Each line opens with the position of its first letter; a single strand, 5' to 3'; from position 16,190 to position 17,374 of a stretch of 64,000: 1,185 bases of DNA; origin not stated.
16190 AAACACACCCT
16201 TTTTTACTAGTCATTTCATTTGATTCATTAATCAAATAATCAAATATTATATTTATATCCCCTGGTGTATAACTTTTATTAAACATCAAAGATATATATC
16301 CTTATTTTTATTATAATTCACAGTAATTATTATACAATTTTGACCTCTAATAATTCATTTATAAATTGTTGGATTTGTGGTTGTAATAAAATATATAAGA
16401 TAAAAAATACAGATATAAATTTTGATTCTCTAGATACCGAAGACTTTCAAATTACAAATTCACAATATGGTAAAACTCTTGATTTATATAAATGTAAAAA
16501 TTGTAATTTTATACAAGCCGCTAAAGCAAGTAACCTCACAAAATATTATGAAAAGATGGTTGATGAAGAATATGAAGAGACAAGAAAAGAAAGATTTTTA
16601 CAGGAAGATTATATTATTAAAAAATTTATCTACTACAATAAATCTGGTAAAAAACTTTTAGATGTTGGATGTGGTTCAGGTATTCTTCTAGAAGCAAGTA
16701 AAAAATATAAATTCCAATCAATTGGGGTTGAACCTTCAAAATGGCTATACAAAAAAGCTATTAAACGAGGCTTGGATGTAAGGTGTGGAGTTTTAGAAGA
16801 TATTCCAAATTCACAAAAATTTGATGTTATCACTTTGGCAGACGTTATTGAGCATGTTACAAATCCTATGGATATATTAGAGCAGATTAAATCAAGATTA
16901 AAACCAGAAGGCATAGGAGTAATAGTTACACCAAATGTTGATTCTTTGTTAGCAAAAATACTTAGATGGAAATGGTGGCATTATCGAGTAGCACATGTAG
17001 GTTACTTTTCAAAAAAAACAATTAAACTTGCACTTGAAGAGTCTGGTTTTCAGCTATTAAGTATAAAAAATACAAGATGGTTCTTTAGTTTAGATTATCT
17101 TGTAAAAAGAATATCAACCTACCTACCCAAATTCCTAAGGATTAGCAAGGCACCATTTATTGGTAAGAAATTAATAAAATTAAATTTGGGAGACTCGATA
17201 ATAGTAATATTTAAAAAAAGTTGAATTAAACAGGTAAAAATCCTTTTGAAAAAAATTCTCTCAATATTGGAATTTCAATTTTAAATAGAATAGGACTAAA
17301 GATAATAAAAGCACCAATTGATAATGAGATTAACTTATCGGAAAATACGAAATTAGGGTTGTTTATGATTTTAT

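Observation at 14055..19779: UbiA / HAD phosphatase / GtrA / two GT-C-like proteins: a possible polyprenyl-phospho-pentose donor pathway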

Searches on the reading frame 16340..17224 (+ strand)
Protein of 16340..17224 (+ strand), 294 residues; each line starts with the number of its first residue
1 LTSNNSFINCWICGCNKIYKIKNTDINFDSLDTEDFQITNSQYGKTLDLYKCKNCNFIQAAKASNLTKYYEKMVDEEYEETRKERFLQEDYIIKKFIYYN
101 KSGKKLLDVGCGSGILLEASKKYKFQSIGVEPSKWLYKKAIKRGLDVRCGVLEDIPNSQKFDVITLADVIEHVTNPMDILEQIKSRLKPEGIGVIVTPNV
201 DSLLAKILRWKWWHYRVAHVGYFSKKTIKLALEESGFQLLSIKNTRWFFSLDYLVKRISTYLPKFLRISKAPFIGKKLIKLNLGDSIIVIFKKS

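Call 3: search_protein_families(library=pfam, proteins=[window:16340-17224:+], max_evalue=0.1)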
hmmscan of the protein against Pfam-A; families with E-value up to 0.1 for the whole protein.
window:16340-17224:+ (294 aa): 12 families
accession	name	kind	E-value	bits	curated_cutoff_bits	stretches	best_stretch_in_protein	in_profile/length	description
PF13489.12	Methyltransf_23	-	1.6e-28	99.9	27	1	93-241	13-163/164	Methyltransferase domain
PF08241.18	Methyltransf_11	-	4.8e-13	50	21.2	1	107-194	1-94/95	Methyltransferase domain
PF13847.12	Methyltransf_31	-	1.5e-11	44.6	27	1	101-208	2-123/145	Methyltransferase domain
PF08242.18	Methyltransf_12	-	1e-10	42.6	30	1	107-192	1-97/98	Methyltransferase domain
PF13649.12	Methyltransf_25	-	2.9e-10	41.1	27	1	107-191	2-97/97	Methyltransferase domain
PF07021.18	MetW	-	1.7e-09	38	21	1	100-183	11-98/193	Methionine biosynthesis protein MetW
PF08003.17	Methyltransf_9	-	1.8e-09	37.5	23.8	1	102-238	115-261/315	Protein of unknown function (DUF1698)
PF02353.26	CMAS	-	7.4e-06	25.9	27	1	101-247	61-220/273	Mycolic acid cyclopropane synthetase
PF06325.19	PrmA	-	0.00023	21.2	22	1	99-192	158-255/296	Ribosomal protein L11 methyltransferase (PrmA)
PF05219.18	DREV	-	0.00037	20.1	26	1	100-195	92-186/265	DREV methyltransferase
PF01234.23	NNMT_PNMT_TEMT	-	0.0072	16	25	1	65-129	21-83/261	NNMT/PNMT/TEMT family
PF01135.25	PCMT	-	0.081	13.1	20.3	0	101-143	72-117/210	Protein-L-isoaspartate(D-aspartate) O-methyltransferase (PCMT)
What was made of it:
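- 16340..17224 (+): Zn-ribbon plus class I SAM methyltransferase (294 aa). A conserved fourth member of the cassette; substrate unknown, possibly the lipid-linked sugar. Methyltransf_23, E 1.6e-28 (call 3).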

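Call 4: search_protein_families(library=ncbifam, proteins=[window:16340-17224:+], max_evalue=0.1)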
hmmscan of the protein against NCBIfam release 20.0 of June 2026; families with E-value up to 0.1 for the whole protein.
window:16340-17224:+ (294 aa): 28 families (the best 25 are shown)
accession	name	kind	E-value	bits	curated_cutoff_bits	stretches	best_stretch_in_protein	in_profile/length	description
TIGR01983.1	UbiG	equivalog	4.8e-17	62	102.95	1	90-201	45-157/228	bifunctional 2-polyprenyl-6-hydroxyphenol methylase/3-demethylubiquinol 3-O-methyltransferase UbiG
TIGR02081.1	metW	equivalog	7.2e-10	38.7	189.5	1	101-183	12-98/194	methionine biosynthesis protein MetW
NF011650.0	PRK15068.1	equivalog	7.3e-09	34.9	209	1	102-238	122-269/324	tRNA 5-methoxyuridine(34)/uridine 5-oxyacetic acid(34) synthase CmoB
TIGR00452.1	TIGR00452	equivalog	1.1e-08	34.3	275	1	102-238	117-263/316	tRNA 5-methoxyuridine(34)/uridine 5-oxyacetic acid(34) synthase CmoB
TIGR02072.1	BioC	equivalog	1.8e-08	34.5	184.95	1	101-246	33-180/244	malonyl-ACP O-methyltransferase BioC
TIGR04345.1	ovoA_Cterm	equivalog_domain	8.3e-08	32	170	1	157-198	131-172/242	putative 4-mercaptohistidine N1-methyltransferase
NF045667.1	MTase_DVU1556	equivalog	3.8e-07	29.8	155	1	101-195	21-119/213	DVU_1556 family methyltransferase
NF008686.0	PRK11705.1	equivalog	1.1e-06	27.9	400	1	100-197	165-267/383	cyclopropane fatty acyl phospholipid synthase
NF043040.1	corrin_prot_MT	hypoth_equivalog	0.00012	21.6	180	1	99-226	38-178/216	corrinoid protein-associated methyltransferase CpaM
NF001786.0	PRK00517.2-4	equivalog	0.00013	21.2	327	1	96-123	137-164/277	50S ribosomal protein L11 methyltransferase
NF040703.1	cyclopro_CfaB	exception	0.00034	19.5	650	1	75-175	137-241/393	C17 cyclopropane fatty acid synthase CfaB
NF010703.0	PRK14103.1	equivalog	0.00036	20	320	1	101-209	28-143/256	trans-aconitate 2-methyltransferase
TIGR01934.1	MenG_MenH_UbiE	subfamily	0.0004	19.8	158.35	1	100-199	37-145/223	ubiquinone/menaquinone biosynthesis methyltransferase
NF001244.0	PRK00216.1-5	equivalog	0.00052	19.4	216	1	100-196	46-154/236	bifunctional demethylmenaquinone methyltransferase/2-methoxy-6-polyprenyl-1,4-benzoquinol methylase UbiE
TIGR04074.1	bacter_Hen1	equivalog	0.0023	16.5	340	0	100-201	280-397/462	3' terminal RNA ribose 2'-O-methyltransferase Hen1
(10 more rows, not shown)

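Call 59: search_solved_structures(query=window:16340-17224:+, max_evalue=0.001)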
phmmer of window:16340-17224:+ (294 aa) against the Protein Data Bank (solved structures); distinct sequences matched with E-value up to 0.001: 27.
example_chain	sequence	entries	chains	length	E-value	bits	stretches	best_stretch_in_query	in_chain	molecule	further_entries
3cc8_A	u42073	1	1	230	1.9e-11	47.2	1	98-225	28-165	Putative methyltransferase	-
3dli_A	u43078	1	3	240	5.5e-08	35.9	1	92-245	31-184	methyltransferase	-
4e2y_A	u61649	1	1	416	7.2e-08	35.5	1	92-243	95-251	TcaB9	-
3ndi_A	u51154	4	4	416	7.6e-08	35.4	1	92-243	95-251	Methyltransferase | TcaB9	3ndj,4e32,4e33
4e31_A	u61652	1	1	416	8.3e-08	35.3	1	92-243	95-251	TcaB9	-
4e2x_A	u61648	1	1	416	1.2e-07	34.8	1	92-243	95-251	TcaB9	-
4kdr_A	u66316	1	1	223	3.9e-07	33.1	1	102-199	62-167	3-demethylubiquinone-9 3-methyltransferase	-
4e2z_A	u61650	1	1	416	3.9e-07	33.1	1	92-243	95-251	TcaB9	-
5dpm_A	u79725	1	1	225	4e-07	33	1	102-199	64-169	Ubiquinone biosynthesis O-methyltransferase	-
4kdc_A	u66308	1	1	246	4.7e-07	32.8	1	102-197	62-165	3-demethylubiquinone-9 3-methyltransferase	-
4e30_A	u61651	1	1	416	6.8e-07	32.3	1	92-243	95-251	TcaB9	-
4e2w_A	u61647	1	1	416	7.1e-07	32.2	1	92-243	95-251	TcaB9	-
5z9o_A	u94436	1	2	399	1.4e-06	31.2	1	75-195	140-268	Cyclopropane-fatty-acyl-phospholipid synthase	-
5t6b_A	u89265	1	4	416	6.4e-06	29.1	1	43-243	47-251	Sugar 3-C-methyl transferase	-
3l8d_A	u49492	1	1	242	6.9e-06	29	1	91-195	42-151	Methyltransferase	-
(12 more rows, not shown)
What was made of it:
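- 16340..17224 (+): Nearest PDB relatives are 3cc8 and the sugar C-methyltransferase TcaB9 (call 59).
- The nearest structural relatives of the methyltransferase include the sugar C-methyltransferase TcaB9 (call 59).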
